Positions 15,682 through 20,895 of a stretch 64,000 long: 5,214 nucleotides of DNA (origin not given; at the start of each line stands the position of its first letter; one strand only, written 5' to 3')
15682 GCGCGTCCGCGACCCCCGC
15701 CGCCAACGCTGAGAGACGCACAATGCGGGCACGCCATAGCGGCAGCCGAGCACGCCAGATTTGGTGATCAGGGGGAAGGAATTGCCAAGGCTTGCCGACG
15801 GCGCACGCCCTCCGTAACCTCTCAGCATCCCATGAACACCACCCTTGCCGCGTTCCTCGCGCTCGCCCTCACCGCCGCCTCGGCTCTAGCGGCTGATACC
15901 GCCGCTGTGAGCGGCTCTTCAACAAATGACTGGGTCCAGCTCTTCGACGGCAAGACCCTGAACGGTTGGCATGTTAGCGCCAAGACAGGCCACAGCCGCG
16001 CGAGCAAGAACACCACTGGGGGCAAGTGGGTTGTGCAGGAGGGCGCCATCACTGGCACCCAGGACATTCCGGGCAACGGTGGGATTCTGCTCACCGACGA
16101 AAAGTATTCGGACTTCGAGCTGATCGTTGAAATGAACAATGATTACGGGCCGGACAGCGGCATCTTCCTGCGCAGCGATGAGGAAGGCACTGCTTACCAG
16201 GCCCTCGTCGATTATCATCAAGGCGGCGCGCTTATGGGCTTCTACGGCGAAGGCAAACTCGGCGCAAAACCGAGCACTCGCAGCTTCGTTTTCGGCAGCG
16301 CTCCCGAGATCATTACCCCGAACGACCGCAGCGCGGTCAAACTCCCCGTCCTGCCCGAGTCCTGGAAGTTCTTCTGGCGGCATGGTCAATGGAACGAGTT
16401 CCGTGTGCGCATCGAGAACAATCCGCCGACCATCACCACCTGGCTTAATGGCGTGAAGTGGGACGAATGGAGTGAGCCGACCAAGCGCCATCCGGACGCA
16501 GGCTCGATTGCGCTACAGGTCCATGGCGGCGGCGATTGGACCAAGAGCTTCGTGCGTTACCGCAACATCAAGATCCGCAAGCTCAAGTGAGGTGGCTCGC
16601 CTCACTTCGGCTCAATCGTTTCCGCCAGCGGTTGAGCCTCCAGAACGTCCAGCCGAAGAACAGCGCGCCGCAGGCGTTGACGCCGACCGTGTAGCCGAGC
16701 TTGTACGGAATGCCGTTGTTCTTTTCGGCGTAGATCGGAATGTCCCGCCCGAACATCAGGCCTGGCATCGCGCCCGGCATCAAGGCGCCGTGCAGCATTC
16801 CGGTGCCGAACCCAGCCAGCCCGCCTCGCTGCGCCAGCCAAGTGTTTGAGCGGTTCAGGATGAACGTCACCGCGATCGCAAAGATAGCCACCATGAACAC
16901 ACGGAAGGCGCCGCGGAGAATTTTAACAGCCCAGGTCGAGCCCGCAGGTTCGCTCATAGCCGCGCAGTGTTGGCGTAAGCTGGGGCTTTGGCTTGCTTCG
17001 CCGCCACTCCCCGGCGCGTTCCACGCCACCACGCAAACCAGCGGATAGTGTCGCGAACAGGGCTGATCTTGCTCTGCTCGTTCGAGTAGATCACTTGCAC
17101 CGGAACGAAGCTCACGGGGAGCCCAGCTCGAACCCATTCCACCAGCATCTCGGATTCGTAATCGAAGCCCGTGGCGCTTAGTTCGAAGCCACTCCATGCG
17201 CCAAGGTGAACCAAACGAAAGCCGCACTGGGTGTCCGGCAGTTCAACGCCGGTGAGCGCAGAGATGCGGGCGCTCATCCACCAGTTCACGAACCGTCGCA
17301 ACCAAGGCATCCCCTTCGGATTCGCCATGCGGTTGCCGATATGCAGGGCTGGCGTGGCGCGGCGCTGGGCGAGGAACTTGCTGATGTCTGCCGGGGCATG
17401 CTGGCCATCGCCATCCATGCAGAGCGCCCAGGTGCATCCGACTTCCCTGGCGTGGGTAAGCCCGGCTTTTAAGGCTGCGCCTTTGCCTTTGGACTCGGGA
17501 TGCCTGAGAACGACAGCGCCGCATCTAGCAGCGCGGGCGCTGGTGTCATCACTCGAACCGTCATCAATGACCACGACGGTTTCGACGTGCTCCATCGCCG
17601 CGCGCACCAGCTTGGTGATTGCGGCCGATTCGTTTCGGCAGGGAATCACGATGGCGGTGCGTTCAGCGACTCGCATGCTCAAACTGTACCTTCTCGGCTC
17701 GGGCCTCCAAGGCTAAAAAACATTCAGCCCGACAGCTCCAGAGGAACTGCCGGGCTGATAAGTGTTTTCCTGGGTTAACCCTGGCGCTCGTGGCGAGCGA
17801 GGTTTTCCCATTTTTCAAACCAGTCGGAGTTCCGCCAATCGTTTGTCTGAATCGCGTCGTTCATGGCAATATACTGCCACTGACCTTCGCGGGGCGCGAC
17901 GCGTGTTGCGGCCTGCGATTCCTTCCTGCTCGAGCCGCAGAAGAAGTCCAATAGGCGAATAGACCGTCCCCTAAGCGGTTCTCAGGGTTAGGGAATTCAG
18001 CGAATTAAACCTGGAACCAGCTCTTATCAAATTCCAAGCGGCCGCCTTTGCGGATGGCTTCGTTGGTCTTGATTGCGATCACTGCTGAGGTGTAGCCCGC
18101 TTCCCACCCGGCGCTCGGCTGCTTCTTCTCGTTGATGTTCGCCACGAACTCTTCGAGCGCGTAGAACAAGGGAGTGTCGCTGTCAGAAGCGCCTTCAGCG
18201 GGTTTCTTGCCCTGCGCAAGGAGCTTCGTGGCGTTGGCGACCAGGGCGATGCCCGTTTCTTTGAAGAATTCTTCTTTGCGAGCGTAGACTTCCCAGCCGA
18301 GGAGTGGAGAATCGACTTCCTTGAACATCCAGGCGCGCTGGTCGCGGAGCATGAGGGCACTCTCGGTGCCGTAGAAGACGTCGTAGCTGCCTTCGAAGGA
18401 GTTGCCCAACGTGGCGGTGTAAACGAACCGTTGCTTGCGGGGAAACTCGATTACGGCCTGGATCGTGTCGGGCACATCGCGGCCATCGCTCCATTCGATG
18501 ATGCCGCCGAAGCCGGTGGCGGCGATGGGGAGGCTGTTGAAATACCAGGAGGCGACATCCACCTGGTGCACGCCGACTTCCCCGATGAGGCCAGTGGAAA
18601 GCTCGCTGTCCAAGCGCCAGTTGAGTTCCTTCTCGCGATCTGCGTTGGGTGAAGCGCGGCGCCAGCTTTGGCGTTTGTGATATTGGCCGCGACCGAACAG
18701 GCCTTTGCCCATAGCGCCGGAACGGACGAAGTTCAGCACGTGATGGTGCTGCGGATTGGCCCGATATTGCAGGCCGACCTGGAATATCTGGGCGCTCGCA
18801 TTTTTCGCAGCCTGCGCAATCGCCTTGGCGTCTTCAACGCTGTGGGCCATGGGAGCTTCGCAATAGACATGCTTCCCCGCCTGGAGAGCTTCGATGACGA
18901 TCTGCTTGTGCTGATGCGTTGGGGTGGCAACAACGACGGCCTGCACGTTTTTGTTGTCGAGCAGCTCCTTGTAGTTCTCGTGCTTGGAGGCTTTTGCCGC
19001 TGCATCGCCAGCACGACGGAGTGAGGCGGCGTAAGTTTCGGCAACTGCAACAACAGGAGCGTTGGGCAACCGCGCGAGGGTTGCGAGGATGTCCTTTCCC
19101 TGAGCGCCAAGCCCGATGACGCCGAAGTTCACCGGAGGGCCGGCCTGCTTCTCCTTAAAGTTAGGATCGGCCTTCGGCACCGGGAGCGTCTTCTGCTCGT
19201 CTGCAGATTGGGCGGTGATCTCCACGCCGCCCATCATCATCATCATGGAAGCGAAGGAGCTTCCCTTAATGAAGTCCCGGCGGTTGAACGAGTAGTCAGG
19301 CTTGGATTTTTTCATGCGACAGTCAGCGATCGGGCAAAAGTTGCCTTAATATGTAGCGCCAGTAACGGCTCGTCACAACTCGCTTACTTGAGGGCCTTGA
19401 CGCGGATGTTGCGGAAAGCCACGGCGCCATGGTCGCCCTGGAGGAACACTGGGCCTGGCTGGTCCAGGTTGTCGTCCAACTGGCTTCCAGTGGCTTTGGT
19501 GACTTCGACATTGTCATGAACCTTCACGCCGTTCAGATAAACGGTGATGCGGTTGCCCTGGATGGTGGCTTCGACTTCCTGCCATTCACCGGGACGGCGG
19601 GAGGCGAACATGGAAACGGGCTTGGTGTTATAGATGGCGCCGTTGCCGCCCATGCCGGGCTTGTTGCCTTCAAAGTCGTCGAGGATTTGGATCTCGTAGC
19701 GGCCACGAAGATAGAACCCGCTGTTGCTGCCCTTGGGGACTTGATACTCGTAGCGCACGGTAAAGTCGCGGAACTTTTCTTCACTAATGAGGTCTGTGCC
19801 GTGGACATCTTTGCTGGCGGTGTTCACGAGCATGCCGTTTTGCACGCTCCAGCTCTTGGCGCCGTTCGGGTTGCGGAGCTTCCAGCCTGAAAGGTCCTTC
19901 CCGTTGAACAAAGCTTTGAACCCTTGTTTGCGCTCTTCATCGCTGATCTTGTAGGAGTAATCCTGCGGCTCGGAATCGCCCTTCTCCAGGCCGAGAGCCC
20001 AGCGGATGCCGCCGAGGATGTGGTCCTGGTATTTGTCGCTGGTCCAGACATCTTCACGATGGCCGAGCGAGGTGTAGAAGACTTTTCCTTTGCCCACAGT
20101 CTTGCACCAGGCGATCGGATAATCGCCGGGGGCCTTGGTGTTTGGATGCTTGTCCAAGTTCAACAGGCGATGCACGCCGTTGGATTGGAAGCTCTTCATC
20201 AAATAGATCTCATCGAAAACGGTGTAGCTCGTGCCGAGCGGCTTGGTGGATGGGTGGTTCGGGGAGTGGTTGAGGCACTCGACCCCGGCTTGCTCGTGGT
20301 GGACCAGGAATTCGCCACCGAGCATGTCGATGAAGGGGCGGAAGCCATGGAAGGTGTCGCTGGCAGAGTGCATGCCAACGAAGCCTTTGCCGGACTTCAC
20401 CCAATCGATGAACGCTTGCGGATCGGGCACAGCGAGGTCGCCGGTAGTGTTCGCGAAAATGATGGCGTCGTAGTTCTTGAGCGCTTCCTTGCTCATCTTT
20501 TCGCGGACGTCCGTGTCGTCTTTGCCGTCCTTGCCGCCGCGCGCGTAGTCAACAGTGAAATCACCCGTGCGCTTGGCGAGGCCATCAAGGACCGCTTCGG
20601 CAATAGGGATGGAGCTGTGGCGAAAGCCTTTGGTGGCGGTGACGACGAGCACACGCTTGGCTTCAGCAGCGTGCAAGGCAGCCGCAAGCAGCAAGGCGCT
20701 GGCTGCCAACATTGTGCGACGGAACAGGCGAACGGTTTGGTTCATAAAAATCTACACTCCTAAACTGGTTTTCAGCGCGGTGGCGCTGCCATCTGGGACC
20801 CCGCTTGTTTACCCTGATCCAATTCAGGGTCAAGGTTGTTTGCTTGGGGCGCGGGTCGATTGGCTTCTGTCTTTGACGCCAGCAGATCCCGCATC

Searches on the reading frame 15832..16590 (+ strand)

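Call 62: search_protein_families(library=pfam, proteins=[window:15832-16590:+], max_evalue=0.00001)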
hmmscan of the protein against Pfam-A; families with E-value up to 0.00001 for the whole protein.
window:15832-16590:+ (252 aa): 1 family
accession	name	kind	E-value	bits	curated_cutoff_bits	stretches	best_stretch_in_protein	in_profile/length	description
PF06439.18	3keto-disac_hyd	-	3.1e-30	106.1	26.8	1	33-249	1-187/187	3-keto-disaccharide hydrolase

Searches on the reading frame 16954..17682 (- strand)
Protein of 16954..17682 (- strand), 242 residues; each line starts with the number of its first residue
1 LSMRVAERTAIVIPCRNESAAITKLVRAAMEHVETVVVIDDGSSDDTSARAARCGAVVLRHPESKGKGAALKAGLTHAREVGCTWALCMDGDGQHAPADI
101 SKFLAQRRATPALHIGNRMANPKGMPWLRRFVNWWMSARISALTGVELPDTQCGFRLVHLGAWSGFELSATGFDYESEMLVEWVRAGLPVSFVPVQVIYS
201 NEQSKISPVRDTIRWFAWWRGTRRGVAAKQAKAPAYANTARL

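Call 62: search_protein_families(library=pfam, proteins=[window:16954-17682:-], max_evalue=0.00001)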
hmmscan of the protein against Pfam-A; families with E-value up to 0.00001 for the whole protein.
window:16954-17682:- (242 aa): 2 families
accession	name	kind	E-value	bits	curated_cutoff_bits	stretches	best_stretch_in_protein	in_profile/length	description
PF00535.33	Glycos_transf_2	-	1.3e-18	68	23.3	1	11-131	2-128/168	Glycosyl transferase family 2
PF13641.12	Glyco_tranf_2_3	-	8.2e-06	26.4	27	0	9-92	3-96/230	Glycosyltransferase like family 2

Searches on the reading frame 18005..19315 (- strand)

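Call 61: search_protein_families(library=pfam, proteins=[window:18005-19315:-], max_evalue=0.00001)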
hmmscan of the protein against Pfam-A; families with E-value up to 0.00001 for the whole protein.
window:18005-19315:- (436 aa): 3 families
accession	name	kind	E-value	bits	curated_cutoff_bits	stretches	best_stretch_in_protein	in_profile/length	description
PF01408.29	GFO_IDH_MocA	-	6.4e-24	85.4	24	1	62-180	1-118/120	Oxidoreductase family, NAD-binding Rossmann fold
PF22725.1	GFO_IDH_MocA_C3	-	1.6e-11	44.7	27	1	195-308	6-109/124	GFO/IDH/MocA C-terminal domain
PF02894.22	GFO_IDH_MocA_C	-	5.8e-10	39.8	22.9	1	214-425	19-214/218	Oxidoreductase family, C-terminal alpha/beta domain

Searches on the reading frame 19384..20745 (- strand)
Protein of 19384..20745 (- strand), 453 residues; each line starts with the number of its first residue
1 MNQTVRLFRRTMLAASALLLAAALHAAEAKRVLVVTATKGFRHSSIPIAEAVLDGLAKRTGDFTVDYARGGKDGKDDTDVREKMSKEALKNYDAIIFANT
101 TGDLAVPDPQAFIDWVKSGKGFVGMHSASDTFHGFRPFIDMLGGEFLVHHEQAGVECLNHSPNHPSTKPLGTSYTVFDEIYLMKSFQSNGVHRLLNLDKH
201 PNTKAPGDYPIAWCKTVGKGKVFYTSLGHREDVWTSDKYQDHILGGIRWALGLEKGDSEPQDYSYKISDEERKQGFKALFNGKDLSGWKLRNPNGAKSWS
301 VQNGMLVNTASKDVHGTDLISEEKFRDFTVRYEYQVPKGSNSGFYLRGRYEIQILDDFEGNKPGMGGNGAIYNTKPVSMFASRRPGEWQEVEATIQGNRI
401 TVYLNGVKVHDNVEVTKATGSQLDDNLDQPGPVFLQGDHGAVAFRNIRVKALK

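Call 61: search_protein_families(library=pfam, proteins=[window:19384-20745:-], max_evalue=0.00001)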
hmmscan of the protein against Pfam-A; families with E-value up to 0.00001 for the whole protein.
window:19384-20745:- (453 aa): 2 families
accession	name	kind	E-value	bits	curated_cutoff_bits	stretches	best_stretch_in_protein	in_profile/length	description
PF06283.17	ThuA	-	9.3e-48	163.7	33.4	1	31-250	1-209/209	Trehalose utilisation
PF06439.18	3keto-disac_hyd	-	2.3e-44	152.1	26.8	1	275-450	1-187/187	3-keto-disaccharide hydrolase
